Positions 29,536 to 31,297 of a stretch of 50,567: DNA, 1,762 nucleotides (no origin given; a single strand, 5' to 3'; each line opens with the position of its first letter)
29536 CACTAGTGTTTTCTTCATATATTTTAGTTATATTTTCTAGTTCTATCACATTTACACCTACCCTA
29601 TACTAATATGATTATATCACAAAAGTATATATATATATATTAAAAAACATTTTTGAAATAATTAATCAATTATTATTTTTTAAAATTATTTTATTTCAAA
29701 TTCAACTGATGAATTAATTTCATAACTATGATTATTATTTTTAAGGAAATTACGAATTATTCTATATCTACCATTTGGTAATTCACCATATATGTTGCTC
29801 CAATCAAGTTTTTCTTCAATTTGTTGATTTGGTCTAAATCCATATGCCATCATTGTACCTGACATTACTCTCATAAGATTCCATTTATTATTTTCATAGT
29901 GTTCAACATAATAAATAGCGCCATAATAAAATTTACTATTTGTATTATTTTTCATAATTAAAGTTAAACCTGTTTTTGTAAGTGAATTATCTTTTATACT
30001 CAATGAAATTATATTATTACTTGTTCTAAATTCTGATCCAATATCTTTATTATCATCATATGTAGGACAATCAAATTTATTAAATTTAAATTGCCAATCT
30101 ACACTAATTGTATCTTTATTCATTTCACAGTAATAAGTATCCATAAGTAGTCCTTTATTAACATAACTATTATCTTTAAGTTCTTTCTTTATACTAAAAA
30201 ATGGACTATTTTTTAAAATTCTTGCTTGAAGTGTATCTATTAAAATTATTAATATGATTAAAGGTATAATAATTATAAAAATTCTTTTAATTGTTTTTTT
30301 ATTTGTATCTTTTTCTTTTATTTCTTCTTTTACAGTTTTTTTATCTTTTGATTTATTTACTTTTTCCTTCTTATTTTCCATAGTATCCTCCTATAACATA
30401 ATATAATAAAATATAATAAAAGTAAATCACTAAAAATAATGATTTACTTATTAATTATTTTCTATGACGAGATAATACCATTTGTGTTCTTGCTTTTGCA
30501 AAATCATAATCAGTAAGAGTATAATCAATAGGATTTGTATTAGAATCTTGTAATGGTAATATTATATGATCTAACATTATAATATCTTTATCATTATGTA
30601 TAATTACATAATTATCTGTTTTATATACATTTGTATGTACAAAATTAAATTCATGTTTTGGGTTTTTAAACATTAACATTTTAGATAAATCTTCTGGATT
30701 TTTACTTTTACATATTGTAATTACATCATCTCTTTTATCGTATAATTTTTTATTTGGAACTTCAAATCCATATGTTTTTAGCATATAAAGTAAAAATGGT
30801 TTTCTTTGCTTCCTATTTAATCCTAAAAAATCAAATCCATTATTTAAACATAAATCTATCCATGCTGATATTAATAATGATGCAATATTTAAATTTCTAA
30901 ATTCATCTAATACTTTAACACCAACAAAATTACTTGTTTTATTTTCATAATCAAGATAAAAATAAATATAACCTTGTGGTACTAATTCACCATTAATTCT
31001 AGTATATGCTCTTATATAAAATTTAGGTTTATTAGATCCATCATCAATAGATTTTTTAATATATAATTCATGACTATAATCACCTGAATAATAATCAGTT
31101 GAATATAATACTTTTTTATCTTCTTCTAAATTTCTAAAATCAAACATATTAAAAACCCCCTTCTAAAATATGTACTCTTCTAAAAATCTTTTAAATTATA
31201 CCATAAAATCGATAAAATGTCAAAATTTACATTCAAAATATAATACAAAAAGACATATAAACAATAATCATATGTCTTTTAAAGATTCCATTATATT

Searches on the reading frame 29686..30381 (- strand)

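Call 37: search_protein_families(library=pfam, proteins=[window:29686-30381:-], max_evalue=0.01)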
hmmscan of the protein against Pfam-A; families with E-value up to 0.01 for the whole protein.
window:29686-30381:- (231 aa): 1 family
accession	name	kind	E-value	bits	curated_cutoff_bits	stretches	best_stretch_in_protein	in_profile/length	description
PF20251.4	Big_14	-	2.9e-17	62.9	27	1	123-218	3-95/104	Bacterial Ig-like domain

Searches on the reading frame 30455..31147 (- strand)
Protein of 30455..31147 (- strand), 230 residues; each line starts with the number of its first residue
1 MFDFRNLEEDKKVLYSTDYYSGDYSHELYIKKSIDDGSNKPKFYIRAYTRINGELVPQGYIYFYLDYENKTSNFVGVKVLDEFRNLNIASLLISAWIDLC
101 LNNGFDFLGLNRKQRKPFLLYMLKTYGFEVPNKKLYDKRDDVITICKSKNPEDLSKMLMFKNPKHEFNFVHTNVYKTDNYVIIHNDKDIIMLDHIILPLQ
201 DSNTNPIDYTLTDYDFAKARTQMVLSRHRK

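Call 37: search_protein_families(library=pfam, proteins=[window:30455-31147:-], max_evalue=0.01)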
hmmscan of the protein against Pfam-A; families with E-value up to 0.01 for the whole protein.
window:30455-31147:- (230 aa): 1 family
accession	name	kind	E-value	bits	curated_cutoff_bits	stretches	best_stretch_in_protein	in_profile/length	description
PF00583.31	Acetyltransf_1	-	0.0019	18.9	20.7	1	19-110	11-98/116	Acetyltransferase (GNAT) family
